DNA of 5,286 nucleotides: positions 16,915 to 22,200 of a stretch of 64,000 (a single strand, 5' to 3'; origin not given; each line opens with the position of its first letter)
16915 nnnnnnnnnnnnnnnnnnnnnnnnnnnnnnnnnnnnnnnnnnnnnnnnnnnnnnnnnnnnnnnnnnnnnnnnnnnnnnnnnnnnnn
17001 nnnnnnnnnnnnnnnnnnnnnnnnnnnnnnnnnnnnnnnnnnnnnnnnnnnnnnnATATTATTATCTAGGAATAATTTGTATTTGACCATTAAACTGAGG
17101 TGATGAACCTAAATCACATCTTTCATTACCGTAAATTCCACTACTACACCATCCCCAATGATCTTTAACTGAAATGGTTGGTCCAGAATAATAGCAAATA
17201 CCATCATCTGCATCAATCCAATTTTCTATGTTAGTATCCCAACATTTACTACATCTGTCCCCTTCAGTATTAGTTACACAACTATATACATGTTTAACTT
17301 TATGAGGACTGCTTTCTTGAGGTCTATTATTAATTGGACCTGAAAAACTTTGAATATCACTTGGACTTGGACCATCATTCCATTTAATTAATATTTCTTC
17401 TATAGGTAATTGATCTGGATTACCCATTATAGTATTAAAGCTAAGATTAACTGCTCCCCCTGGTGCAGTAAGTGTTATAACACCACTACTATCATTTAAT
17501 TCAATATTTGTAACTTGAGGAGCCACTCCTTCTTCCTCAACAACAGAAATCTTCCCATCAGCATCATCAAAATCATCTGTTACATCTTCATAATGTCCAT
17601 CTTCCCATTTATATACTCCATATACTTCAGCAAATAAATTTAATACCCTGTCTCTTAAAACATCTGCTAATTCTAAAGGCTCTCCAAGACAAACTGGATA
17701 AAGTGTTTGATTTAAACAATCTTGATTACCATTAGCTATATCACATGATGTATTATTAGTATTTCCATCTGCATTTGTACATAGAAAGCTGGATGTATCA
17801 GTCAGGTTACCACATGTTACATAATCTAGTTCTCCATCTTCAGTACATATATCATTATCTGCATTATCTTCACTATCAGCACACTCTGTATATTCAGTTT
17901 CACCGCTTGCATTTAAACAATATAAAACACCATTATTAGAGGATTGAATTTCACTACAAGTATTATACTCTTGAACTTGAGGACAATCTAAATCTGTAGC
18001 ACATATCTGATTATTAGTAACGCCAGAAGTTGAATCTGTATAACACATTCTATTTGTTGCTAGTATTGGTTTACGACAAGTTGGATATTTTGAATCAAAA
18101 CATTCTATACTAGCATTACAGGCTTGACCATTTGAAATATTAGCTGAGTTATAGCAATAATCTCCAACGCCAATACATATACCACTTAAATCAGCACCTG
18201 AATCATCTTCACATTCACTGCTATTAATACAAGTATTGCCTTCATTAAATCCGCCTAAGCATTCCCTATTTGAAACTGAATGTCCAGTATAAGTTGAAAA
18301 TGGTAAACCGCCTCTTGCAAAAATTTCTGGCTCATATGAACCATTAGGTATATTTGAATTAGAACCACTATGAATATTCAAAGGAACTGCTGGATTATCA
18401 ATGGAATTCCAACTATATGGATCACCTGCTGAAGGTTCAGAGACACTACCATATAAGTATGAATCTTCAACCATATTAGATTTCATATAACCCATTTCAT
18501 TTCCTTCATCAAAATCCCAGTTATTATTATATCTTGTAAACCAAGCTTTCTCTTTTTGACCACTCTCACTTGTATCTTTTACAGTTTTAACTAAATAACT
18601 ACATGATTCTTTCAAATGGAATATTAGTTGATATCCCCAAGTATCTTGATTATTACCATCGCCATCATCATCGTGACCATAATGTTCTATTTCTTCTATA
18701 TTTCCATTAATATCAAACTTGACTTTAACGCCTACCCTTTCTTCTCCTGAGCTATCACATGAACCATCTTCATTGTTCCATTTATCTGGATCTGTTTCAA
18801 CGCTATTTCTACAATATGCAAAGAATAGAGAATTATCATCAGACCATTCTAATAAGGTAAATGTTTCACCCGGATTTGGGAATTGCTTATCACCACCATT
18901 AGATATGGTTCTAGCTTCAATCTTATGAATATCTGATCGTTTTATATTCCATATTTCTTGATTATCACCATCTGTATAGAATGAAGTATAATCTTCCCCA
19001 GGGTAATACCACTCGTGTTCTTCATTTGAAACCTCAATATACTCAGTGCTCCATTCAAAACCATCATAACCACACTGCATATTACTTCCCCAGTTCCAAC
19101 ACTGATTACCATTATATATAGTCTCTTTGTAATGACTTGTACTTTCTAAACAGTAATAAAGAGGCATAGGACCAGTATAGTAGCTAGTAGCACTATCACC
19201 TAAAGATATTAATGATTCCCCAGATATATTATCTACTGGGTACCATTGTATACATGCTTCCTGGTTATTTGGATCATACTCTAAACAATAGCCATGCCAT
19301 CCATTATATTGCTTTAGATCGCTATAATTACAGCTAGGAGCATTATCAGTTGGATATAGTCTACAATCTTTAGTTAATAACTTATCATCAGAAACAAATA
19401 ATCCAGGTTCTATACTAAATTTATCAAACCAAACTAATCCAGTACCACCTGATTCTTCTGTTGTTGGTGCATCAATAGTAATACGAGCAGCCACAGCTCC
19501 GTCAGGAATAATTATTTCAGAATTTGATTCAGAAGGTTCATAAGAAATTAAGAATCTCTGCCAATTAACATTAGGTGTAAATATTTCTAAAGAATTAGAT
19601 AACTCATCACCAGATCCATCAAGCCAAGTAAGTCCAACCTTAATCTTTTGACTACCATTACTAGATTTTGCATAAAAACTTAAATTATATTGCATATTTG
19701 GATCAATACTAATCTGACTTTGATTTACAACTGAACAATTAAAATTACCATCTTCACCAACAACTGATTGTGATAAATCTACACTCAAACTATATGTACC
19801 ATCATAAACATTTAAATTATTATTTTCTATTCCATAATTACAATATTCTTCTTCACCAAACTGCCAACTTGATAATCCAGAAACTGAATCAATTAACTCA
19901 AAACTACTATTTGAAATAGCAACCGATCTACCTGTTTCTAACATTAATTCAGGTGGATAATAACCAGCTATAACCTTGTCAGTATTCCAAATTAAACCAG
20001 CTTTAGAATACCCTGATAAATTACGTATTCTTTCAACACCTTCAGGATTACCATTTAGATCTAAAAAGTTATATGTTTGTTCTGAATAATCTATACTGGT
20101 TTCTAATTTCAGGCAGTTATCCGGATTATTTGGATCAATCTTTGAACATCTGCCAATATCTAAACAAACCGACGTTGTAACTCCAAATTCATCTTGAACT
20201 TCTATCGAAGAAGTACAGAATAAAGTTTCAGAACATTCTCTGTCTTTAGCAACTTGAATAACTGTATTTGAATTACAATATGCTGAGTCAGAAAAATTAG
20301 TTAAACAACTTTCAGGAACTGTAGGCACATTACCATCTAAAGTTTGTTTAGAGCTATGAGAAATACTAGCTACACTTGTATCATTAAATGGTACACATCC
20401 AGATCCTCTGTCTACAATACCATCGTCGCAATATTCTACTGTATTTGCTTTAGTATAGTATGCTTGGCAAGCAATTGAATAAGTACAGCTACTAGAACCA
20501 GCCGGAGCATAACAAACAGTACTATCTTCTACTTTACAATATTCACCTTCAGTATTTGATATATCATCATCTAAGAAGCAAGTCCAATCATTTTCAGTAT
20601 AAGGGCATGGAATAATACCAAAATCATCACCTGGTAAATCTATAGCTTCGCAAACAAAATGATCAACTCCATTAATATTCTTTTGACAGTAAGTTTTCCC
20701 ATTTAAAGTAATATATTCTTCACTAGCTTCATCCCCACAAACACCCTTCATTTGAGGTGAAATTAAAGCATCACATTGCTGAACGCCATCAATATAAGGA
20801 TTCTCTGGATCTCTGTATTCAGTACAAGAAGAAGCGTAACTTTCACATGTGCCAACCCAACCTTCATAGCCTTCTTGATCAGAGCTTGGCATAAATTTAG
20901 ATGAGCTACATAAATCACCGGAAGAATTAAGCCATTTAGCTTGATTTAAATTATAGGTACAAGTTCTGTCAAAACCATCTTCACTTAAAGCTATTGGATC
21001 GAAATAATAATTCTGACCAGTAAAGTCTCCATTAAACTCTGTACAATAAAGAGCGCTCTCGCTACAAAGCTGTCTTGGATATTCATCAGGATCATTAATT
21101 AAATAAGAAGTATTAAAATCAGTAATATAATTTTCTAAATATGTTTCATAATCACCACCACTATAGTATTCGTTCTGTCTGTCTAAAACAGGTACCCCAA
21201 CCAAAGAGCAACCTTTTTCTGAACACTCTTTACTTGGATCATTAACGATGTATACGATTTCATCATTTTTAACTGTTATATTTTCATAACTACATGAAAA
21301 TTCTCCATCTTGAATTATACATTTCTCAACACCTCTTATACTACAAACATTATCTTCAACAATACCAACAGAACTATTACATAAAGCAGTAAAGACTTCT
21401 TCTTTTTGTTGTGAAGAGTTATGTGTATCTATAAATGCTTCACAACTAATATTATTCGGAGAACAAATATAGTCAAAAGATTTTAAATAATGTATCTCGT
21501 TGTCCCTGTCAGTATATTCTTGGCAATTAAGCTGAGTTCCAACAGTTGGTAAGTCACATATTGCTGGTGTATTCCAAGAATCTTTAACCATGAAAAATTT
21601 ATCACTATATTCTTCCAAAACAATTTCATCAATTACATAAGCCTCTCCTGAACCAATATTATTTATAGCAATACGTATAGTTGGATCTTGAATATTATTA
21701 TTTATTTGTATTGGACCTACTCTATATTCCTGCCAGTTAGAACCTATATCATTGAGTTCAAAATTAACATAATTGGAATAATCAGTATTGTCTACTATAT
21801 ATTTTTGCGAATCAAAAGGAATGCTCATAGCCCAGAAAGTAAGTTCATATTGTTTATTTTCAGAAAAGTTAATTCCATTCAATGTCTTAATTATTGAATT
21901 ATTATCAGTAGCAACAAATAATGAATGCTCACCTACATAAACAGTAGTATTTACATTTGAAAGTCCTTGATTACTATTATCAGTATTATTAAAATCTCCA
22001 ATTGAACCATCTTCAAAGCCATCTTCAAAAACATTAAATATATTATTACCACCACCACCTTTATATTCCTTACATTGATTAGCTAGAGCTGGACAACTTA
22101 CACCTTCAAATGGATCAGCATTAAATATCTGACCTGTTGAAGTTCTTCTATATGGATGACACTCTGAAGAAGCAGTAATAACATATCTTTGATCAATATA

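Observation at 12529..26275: Four-gene surface operon: TSP3-repeat anchor, 2801-aa Cys-rich secreted giant protein, 1084-aa polytopic membrane partner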

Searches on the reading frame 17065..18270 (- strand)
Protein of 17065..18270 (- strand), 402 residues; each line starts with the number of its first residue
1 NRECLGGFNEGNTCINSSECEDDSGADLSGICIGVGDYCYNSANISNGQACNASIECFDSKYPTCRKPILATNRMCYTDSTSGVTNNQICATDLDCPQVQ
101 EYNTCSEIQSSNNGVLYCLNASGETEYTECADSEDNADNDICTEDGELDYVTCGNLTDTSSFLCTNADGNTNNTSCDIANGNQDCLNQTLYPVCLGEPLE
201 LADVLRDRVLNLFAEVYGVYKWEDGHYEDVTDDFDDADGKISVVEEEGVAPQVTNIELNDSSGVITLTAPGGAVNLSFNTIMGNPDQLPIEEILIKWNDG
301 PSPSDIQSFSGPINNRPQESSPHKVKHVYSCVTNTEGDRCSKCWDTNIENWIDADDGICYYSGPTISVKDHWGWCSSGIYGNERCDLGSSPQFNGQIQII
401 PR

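Call 71: search_protein_families(library=pfam, proteins=[window:17065-18270:-], max_evalue=1)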
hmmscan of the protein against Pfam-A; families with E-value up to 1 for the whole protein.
window:17065-18270:- (402 aa): 1 family
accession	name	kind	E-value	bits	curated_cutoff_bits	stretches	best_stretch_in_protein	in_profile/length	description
PF25292.1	Beta-prop_CGLA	-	0.0012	18.8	26.8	1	73-163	18-102/316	Lambda-carrageenase beta-propeller domain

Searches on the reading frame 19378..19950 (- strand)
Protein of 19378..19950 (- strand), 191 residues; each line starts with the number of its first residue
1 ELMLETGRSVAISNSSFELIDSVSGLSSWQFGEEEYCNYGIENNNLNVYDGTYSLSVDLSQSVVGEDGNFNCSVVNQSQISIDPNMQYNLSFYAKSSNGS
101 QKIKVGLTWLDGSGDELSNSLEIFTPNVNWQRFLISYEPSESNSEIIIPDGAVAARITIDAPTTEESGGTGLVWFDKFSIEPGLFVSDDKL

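Call 71: search_protein_families(library=pfam, proteins=[window:19378-19950:-], max_evalue=1)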
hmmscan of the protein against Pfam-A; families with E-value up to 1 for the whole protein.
window:19378-19950:- (191 aa): 2 families
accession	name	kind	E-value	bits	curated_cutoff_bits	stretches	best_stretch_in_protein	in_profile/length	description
PF02018.23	CBM_4_9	-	1.4e-08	35.7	25.9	1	12-143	4-122/136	Carbohydrate binding domain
PF22637.2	CBM_4_9_1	-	0.042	14.5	27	1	73-147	57-129/148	BppA domain 1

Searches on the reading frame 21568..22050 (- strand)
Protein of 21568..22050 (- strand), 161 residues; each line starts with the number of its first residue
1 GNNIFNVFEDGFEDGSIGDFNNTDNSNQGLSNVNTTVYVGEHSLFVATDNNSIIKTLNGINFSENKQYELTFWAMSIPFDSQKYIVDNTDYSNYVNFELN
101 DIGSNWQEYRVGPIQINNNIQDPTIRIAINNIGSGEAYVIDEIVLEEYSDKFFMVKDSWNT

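Call 71: search_protein_families(library=pfam, proteins=[window:21568-22050:-], max_evalue=1)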
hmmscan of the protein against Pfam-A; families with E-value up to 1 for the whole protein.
window:21568-22050:- (161 aa): 1 family
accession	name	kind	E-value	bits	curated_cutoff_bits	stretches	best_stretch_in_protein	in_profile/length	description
PF02018.23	CBM_4_9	-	9e-05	23.3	25.9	1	7-110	4-113/136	Carbohydrate binding domain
